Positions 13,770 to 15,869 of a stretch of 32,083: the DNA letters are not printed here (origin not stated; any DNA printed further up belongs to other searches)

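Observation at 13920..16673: Unusual fusion: TM anchor + SPFH (HflC-like) domain + NPP-type phosphodiesterase + TPR array in one 917-aa protein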

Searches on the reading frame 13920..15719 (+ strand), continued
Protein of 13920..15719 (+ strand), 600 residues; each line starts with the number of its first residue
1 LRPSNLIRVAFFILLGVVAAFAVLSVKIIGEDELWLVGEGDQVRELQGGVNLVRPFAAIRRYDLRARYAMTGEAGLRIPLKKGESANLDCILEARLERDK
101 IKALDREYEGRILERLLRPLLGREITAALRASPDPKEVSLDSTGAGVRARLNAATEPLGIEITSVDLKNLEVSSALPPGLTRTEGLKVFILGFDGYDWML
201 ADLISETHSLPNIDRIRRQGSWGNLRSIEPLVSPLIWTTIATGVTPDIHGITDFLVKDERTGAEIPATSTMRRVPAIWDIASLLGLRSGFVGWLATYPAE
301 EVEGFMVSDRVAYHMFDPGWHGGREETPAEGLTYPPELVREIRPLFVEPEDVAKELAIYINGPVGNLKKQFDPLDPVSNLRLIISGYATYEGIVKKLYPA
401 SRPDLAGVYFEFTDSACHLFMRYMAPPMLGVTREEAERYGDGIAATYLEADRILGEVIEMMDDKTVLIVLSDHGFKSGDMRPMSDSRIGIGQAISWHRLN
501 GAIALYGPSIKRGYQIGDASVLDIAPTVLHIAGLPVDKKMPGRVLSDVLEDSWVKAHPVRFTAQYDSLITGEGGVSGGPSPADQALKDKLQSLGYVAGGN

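Call 34: find_related_loci(query=A2, collection=genome_contigs, flank=6000)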
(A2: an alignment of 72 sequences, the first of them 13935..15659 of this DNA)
Query A2 (575 aa) in genome_contigs; peptide patterns used: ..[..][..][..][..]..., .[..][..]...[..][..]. (x = any residue, [..] = any of these).
388 stretches matched a pattern; 307 encode a relative of the query (tblastn E <= 1e-3); the best 80 are kept; 79 distinct loci.
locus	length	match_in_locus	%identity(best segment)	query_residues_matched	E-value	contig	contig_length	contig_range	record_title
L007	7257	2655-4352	58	3-570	0e+0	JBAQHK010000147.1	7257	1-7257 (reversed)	MAG: bacterium isolate MFD09338_ilm_asm_bin4 k127_81569, whole genome shotgun sequence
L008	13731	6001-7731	67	4-575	0e+0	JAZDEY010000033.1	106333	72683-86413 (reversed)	MAG: Candidatus Eisenbacteria bacterium isolate MEGAHIT-group-0.172 k141_12033580, whole genome shotgun sequence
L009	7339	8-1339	68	128-571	0e+0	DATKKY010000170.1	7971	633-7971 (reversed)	MAG TPA_asm: bacterium isolate SMAG_U14670 k141_2671571, whole genome shotgun sequence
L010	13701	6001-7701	55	3-567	0e+0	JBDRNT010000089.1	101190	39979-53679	MAG: Candidatus Eisenbacteria bacterium isolate MEGAHIT-group-1.912 k141_6587659, whole genome shotgun sequence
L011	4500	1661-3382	52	3-567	0e+0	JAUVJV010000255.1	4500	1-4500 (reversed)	MAG: Candidatus Eisenbacteria bacterium isolate CSMAG_463 CSMAG_463_k127_5015683_length_4500_cov_17.0000, whole genome s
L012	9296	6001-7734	52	1-575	0e+0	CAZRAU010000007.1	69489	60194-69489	MAG TPA_asm: uncultured bacterium isolate SRP185410_co2_431 genome assembly, contig: NODE_315_length_69489_cov_5.822061,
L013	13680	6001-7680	49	3-564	0e+0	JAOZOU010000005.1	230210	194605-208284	MAG: bacterium isolate GMC4.maxbin2.282 GMC4_7_length_230210_cov_26.029658, whole genome shotgun sequence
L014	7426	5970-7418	52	20-502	1e-166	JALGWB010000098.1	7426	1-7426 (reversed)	MAG: bacterium isolate Meg22_1214_Bin_137 Meg22_1214_Bin_137_scaffold_40234, whole genome shotgun sequence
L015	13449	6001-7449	45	85-551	1e-132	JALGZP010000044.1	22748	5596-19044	MAG: bacterium isolate M3-30_Bin_374 M3-30_Bin_374_scaffold_4701, whole genome shotgun sequence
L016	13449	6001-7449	46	85-551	2e-132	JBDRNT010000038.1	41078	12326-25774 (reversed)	MAG: Candidatus Eisenbacteria bacterium isolate MEGAHIT-group-1.912 k141_5467308, whole genome shotgun sequence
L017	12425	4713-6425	50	3-573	0e+0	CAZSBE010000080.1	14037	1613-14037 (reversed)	MAG TPA_asm: uncultured bacterium isolate binchicken_co129_897 genome assembly, contig: NODE_13210_length_14037_cov_5.92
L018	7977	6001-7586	49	1-565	2e-131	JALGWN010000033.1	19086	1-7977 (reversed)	MAG: bacterium isolate Meg22_46_Bin_89 Meg22_46_Bin_89_scaffold_4101, whole genome shotgun sequence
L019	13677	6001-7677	40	1-551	1e-129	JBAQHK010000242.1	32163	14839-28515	MAG: bacterium isolate MFD09338_ilm_asm_bin4 k127_29209, whole genome shotgun sequence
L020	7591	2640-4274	42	7-551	4e-123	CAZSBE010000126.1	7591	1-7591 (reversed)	MAG TPA_asm: uncultured bacterium isolate binchicken_co129_897 genome assembly, contig: NODE_32323_length_7591_cov_5.793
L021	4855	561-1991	44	87-551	2e-123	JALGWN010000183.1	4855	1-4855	MAG: bacterium isolate Meg22_46_Bin_89 Meg22_46_Bin_89_scaffold_60986, whole genome shotgun sequence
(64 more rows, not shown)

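Call 39: predict_structure(alignment_id=A2)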
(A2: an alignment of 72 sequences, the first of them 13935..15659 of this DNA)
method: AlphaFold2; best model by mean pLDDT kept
length: 575 residues; sequences in the alignment: 72
mean_pLDDT: 91.6   pTM: 0.87
mean pLDDT of the five models: 91.6, 91.5, 91.0, 89.9, 89.1
residues with pLDDT >= 90: 452; 70-90: 94; 50-70: 18; < 50: 11
segments of 3 or more residues with pLDDT < 50: 566-575
pLDDT, mean of each block of 10 residues (from residue 1): 93 92 94 90 91 93 95 88 97 95 92 94 89 96 96 97 94 87 98 97 98 98 93 97 90 82 90 94 96 93 87 60 79 94 92 92 84 93 98 97 97 95 94 97 99 98 98 91 79 97 98 98 98 97 98 94 51 27
secondary structure, 60 per line:
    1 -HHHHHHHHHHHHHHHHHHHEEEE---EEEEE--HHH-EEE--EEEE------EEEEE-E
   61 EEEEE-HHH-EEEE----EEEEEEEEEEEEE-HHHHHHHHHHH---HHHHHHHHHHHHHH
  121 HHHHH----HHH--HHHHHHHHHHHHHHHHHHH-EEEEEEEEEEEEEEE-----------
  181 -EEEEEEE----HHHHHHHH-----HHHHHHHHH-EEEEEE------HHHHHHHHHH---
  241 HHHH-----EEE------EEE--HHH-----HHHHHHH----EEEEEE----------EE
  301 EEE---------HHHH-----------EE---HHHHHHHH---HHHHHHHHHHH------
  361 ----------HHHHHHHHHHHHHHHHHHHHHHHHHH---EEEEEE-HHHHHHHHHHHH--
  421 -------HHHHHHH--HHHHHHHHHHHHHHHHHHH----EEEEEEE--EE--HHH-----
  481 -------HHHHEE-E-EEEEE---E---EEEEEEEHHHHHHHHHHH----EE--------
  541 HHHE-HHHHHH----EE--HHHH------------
elements in order: H2-20 E21-24 E28-32 E39-41 E44-47 E54-58 E60-65 E71-74 E79-91 H93-103 H107-125 H135-153 E155-169 E182-188 H193-200 H206-214 E216-221 H228-237 H241-244 E250-252 E259-261 H272-278 E283-288 E299-303 H313-316 H333-340 H344-354 H371-396 E400-405 H407-418 H428-434 H437-455 E460-466 H488-491 E497-501 E509-515 H516-526 H546-551 H560-563

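Call 41: search_protein_representatives(protein=window:13935-15659:+)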
Query: 575 residues. Proteins with E-value up to 0.001 (for the whole library): 13599; up to 1e-10: 7723; up to 1e-30: 1793. The best 150 are listed.
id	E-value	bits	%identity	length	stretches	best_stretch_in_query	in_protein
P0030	1.5e-193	660.9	53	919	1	2-568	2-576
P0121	2.3e-134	465.5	51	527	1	144-552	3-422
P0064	3.9e-133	461.5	57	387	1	3-361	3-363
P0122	3.1e-123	428.8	43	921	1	28-551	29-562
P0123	4.6e-97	342.4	44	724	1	167-567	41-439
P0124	1.9e-95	337.0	36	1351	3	181-561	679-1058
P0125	3.7e-92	326.2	45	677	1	185-561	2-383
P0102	5.1e-91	322.4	41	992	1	146-562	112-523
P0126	1.8e-89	317.3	37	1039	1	66-561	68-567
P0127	3.6e-89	316.3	38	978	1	4-562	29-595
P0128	5.0e-89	315.8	37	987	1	50-564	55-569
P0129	5.9e-88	312.3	37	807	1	12-560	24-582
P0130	1.7e-87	310.8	41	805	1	185-565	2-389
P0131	2.0e-87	310.5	39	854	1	7-568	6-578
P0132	3.4e-87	309.8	42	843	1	177-556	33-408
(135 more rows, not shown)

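Call 49: find_encoding_contigs(protein=P0054, flank=7000, max_places=1)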
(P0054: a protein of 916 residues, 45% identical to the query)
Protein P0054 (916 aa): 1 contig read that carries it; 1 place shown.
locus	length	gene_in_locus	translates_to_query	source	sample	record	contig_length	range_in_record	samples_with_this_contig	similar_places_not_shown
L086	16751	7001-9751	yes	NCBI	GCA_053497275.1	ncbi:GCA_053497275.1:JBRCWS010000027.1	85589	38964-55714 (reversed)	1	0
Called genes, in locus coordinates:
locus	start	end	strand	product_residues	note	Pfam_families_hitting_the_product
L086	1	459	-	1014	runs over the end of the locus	PF00515:TPR_1 (faint), PF07719:TPR_2 (faint), PF12895:ANAPC3 (faint), PF13428:TPR_14 (faint), PF13429:TPR_15, PF14559:TPR_19 (weak), PF13432:TPR_16 (weak), PF13414:TPR_11 (weak), +6 more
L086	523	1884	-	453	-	PF04055:Radical_SAM, PF13186:SPASM (weak)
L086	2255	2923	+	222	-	PF00702:Hydrolase (weak), PF13419:HAD_2, PF13242:Hydrolase_like (weak)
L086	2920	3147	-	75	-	-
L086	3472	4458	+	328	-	PF01073:3Beta_HSD, PF01370:Epimerase, PF02719:Polysacc_synt_2, PF04321:RmlD_sub_bind, PF05368:NmrA, PF13460:NAD_binding_10 (weak), PF16363:GDP_Man_Dehyd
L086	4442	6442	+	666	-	PF13185:GAF_2, PF01590:GAF, PF13185:GAF_2, PF01590:GAF, PF13492:GAF_3, PF00512:HisKA, PF02518:HATPase_c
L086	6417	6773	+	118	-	PF00072:Response_reg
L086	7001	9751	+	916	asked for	PF01663:Phosphodiest, PF07719:TPR_2 (weak), PF13424:TPR_12 (weak), PF13432:TPR_16 (weak), PF14559:TPR_19, PF13414:TPR_11 (weak), PF14559:TPR_19 (weak), PF14559:TPR_19, +20 more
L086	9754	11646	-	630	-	PF13231:PMT_2 (weak), PF00515:TPR_1 (faint), PF07719:TPR_2 (faint), PF13431:TPR_17 (weak)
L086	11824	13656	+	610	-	PF13522:GATase_6, PF13537:GATase_7, PF01380:SIS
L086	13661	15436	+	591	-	PF02554:CstA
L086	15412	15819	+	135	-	PF01042:Ribonuc_L-PSP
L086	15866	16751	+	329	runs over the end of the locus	PF00586:AIRS, PF02769:AIRS_C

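Call 50: find_encoding_contigs(protein=P0063, flank=7000, max_places=1)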
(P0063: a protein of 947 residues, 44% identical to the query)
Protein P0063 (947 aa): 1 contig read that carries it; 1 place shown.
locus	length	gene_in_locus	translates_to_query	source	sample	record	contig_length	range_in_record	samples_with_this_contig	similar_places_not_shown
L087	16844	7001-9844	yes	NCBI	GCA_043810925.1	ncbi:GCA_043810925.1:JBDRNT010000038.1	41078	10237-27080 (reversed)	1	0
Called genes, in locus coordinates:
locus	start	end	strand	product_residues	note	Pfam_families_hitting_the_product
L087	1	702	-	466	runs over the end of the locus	PF00128:Alpha-amylase, PF14701:hDGE_amylase (weak), PF00128:Alpha-amylase, PF16657:Malt_amylase_C (weak), PF23915:SusG_C (weak)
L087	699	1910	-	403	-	PF00202:Aminotran_3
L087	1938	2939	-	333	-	PF07719:TPR_2 (faint), PF13174:TPR_6 (faint), PF13176:TPR_7 (faint), PF13181:TPR_8 (faint), PF13428:TPR_14 (faint), PF13432:TPR_16 (weak), PF21033:RMD1-3 (faint), PF13424:TPR_12 (weak), +9 more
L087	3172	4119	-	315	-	PF00561:Abhydrolase_1, PF12146:Hydrolase_4, PF12697:Abhydrolase_6, PF08386:Abhydrolase_4 (weak)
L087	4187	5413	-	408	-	PF12705:PDDEXK_1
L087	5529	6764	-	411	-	PF00753:Lactamase_B, PF12706:Lactamase_B_2, PF18962:Por_Secre_tail (weak)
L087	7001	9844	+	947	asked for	PF01145:Band_7, PF01663:Phosphodiest, PF13424:TPR_12 (weak), PF13432:TPR_16, PF23914:TPR_CcmH_CycH (weak), PF14559:TPR_19, PF13432:TPR_16, PF14559:TPR_19, +26 more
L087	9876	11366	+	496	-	PF13360:PQQ_2, PF13570:Beta-prop_ACSF4, PF13360:PQQ_2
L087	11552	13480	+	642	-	PF00330:Aconitase, PF28406:AcnX_3rd (faint), PF00694:Aconitase_C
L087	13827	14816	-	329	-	PF25084:LbH_EIF2B (faint), PF25087:GMPPB_C (faint), PF00132:Hexapep (faint)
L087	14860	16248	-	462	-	-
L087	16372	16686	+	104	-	-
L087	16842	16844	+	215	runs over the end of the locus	PF00857:Isochorismatase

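Call 51: find_encoding_contigs(protein=P0088, flank=7000, max_places=1)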
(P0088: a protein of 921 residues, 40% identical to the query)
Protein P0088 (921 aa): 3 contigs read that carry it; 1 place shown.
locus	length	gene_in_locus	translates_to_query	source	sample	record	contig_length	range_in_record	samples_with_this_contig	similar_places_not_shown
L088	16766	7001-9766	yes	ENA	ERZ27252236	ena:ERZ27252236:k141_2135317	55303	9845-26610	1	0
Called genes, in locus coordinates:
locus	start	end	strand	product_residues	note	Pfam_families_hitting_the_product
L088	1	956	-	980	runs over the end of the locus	PF00963:Cohesin (weak), PF13860:FlgD_ig, PF18962:Por_Secre_tail (faint)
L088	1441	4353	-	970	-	PF00963:Cohesin (faint), PF13860:FlgD_ig, PF18962:Por_Secre_tail (faint)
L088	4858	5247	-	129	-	PF13596:PAS_10, PF08448:PAS_4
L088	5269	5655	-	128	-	PF03625:DUF302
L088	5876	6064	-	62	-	-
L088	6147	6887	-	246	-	PF01209:Ubie_methyltran, PF03848:TehB (weak), PF13489:Methyltransf_23, PF13847:Methyltransf_31, PF08241:Methyltransf_11, PF08242:Methyltransf_12, PF13649:Methyltransf_25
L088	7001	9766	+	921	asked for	PF01145:Band_7 (weak), PF01663:Phosphodiest, PF14559:TPR_19 (weak), PF14559:TPR_19 (weak), PF13424:TPR_12, PF13432:TPR_16, PF14559:TPR_19, PF14559:TPR_19, +19 more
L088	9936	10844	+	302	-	PF13495:Phage_int_SAM_4, PF00589:Phage_integrase, PF22823:MrpR_C_cat (weak)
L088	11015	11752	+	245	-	PF01613:Flavin_Reduct, PF21349:RUBY_RBDX (faint), PF00301:Rubredoxin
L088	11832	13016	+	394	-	PF00753:Lactamase_B (weak), PF19583:ODP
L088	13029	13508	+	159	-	PF02915:Rubrerythrin (weak)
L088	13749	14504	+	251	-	PF13489:Methyltransf_23, PF05175:MTS (weak), PF05401:NodS (weak), PF01209:Ubie_methyltran, PF13847:Methyltransf_31, PF08241:Methyltransf_11, PF08242:Methyltransf_12, PF13649:Methyltransf_25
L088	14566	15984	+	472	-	-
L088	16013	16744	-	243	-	-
